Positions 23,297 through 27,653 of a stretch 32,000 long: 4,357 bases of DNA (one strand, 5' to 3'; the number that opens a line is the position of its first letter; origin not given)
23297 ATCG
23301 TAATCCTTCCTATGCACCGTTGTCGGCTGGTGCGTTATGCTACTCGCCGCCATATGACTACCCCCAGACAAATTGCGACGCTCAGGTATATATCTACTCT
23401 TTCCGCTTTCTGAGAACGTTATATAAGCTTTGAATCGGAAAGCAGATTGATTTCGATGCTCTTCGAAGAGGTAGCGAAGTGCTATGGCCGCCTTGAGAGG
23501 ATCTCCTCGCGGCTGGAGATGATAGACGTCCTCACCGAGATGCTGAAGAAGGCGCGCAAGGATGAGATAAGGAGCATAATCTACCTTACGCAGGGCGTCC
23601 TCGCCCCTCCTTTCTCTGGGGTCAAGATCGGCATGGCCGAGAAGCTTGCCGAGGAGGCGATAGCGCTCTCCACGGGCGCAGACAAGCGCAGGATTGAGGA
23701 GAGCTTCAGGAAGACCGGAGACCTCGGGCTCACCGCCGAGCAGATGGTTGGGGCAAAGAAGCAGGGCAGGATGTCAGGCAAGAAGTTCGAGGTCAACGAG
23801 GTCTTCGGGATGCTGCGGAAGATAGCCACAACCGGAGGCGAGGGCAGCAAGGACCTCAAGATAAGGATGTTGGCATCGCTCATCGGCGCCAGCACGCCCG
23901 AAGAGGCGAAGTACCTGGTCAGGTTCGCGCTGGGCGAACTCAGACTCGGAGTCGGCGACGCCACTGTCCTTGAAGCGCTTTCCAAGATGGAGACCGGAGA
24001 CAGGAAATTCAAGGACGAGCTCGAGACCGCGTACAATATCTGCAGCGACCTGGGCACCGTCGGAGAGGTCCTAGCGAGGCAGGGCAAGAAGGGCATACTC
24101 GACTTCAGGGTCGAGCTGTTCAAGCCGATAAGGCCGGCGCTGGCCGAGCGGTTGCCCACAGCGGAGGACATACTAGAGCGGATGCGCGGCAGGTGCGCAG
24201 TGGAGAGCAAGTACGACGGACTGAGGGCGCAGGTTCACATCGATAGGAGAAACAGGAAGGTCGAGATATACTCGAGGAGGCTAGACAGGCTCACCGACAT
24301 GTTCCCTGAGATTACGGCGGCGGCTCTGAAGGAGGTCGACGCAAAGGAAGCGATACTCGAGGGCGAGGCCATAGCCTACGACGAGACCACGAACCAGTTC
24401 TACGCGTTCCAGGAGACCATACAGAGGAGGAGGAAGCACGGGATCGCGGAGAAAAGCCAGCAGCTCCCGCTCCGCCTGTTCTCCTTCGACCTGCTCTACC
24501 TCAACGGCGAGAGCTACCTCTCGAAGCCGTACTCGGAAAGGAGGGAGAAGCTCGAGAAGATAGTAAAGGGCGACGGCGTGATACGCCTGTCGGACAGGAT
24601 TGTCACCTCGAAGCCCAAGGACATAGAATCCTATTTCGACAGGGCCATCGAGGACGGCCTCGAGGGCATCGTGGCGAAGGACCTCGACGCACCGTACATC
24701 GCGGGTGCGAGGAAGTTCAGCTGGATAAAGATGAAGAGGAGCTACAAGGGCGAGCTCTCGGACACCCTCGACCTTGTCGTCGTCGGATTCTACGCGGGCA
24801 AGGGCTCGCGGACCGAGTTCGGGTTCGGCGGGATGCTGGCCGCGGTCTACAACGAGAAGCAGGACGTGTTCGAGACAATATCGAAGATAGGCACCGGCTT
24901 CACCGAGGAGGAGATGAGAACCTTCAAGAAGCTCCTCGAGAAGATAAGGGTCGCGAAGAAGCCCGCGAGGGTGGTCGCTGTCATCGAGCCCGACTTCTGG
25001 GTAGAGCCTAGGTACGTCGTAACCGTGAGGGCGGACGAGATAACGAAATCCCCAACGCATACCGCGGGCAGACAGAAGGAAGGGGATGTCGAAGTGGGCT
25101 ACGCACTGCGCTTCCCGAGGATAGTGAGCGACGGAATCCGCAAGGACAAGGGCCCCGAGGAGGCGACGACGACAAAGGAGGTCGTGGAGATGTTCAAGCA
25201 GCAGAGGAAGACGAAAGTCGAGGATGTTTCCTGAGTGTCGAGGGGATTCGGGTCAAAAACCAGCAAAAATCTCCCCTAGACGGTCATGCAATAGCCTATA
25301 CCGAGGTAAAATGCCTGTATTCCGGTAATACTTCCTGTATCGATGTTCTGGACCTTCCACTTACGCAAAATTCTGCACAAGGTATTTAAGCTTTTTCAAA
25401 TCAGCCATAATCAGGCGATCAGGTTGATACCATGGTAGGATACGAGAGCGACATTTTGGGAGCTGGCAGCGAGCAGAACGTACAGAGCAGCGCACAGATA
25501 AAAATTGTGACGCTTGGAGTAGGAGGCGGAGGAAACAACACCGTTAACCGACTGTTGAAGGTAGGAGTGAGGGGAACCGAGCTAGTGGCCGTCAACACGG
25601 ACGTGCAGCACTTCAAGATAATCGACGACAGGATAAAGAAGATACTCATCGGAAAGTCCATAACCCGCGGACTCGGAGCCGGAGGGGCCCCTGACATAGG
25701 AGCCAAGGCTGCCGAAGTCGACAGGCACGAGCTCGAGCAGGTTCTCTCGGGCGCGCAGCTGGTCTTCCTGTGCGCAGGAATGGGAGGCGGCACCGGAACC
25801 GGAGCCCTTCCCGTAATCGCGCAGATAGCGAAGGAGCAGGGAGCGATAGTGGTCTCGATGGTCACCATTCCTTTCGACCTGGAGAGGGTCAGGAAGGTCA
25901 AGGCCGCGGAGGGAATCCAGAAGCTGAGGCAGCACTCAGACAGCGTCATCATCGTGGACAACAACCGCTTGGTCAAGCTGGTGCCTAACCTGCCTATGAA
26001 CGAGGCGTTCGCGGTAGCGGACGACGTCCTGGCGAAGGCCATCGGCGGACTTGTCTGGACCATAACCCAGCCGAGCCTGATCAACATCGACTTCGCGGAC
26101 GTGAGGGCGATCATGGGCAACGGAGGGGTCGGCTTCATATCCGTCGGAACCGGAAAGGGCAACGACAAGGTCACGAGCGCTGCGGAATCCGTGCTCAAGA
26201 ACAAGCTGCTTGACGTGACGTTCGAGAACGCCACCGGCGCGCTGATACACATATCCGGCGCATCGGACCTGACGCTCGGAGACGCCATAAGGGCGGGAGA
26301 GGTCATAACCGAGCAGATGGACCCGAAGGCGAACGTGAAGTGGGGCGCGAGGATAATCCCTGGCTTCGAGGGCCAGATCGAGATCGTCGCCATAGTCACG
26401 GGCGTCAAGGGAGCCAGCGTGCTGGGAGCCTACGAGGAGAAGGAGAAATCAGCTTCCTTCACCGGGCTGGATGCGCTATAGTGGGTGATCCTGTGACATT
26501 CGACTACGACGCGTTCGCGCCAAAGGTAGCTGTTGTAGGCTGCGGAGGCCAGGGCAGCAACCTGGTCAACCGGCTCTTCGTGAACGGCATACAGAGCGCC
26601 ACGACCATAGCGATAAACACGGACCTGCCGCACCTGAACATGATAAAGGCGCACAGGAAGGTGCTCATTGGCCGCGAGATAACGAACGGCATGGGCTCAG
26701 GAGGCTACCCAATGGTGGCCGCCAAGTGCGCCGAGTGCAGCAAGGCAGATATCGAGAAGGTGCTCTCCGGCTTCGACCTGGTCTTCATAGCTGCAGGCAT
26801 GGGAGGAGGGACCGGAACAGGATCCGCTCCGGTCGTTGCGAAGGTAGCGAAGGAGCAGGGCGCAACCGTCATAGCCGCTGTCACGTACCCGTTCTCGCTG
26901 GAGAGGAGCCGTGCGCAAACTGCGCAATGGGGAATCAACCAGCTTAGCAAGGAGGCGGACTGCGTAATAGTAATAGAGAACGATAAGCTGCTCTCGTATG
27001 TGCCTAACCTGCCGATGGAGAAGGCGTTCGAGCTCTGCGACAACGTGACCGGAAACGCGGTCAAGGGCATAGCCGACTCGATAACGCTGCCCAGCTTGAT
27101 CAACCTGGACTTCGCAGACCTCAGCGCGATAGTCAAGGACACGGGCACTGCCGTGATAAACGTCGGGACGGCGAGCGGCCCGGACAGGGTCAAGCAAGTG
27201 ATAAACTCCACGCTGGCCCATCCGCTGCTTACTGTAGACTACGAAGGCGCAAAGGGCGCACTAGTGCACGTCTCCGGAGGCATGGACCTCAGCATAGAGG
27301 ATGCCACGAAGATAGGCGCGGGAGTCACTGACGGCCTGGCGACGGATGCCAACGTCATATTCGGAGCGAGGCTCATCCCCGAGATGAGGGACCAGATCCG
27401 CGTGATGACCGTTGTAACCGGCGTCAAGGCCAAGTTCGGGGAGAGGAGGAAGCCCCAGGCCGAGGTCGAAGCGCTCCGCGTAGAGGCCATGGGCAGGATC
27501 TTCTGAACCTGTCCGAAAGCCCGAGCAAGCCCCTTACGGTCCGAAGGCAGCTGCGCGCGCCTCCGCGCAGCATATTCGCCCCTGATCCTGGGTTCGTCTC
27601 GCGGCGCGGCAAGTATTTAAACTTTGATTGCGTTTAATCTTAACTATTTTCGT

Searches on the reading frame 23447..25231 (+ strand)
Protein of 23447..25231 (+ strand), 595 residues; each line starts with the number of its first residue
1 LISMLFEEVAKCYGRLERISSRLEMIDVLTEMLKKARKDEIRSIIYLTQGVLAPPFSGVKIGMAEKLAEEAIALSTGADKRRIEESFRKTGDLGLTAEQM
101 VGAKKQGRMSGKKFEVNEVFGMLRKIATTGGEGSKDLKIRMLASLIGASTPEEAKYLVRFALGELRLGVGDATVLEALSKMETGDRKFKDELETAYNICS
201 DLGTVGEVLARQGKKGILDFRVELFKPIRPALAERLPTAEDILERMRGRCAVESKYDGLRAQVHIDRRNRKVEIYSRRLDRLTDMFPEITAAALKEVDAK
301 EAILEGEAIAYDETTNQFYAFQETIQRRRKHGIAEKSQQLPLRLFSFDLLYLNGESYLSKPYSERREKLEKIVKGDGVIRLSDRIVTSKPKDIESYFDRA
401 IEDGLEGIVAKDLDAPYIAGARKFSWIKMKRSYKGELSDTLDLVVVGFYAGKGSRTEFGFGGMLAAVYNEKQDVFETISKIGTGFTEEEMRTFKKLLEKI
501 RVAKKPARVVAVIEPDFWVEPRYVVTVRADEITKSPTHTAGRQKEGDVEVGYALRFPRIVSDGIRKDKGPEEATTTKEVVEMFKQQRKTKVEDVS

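Call 66: search_protein_families(library=pfam, proteins=[window:23447-25231:+], max_evalue=0.001)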
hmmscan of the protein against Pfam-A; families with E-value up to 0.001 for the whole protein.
window:23447-25231:+ (595 aa): 3 families
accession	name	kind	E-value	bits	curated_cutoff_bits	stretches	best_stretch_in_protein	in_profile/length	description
PF01068.26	DNA_ligase_A_M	-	3.3e-53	180.8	26.2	1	230-430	1-204/204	ATP dependent DNA ligase domain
PF04675.19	DNA_ligase_A_N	-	1.5e-40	139.7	24.6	1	6-179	2-174/174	DNA ligase N terminus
PF04679.21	DNA_ligase_A_C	-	1.4e-17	64.3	27.5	1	459-568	4-94/94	ATP dependent DNA ligase C terminal region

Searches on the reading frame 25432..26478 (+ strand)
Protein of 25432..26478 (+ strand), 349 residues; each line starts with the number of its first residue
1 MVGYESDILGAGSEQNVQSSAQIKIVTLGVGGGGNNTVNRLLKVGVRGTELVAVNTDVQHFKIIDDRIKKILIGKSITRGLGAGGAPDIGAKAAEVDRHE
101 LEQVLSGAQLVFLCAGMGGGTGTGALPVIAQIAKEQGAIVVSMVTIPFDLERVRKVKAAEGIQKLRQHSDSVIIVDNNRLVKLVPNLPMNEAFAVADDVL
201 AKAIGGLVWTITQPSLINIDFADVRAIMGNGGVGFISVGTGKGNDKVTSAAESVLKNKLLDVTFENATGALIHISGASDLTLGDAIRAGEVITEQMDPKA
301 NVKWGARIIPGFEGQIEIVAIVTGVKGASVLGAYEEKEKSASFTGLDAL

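Call 66: search_protein_families(library=pfam, proteins=[window:25432-26478:+], max_evalue=0.001)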
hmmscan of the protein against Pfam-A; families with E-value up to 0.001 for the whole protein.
window:25432-26478:+ (349 aa): 2 families
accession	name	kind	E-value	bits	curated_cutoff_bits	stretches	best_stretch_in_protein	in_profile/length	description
PF00091.31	Tubulin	-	3e-43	148.7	33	1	24-184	1-189/190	Tubulin/FtsZ family, GTPase domain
PF12327.13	FtsZ_C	-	1.2e-23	83.6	27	1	232-326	1-95/95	FtsZ family, C-terminal domain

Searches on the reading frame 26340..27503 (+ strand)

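Call 66: search_protein_families(library=pfam, proteins=[window:26340-27503:+], max_evalue=0.001)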
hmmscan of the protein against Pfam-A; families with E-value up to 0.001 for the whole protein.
window:26340-27503:+ (388 aa): 2 families
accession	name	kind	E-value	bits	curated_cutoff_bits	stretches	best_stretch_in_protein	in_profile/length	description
PF00091.31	Tubulin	-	1.8e-40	139.7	33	1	63-220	2-188/190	Tubulin/FtsZ family, GTPase domain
PF12327.13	FtsZ_C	-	5.7e-28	97.5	27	1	269-363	1-95/95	FtsZ family, C-terminal domain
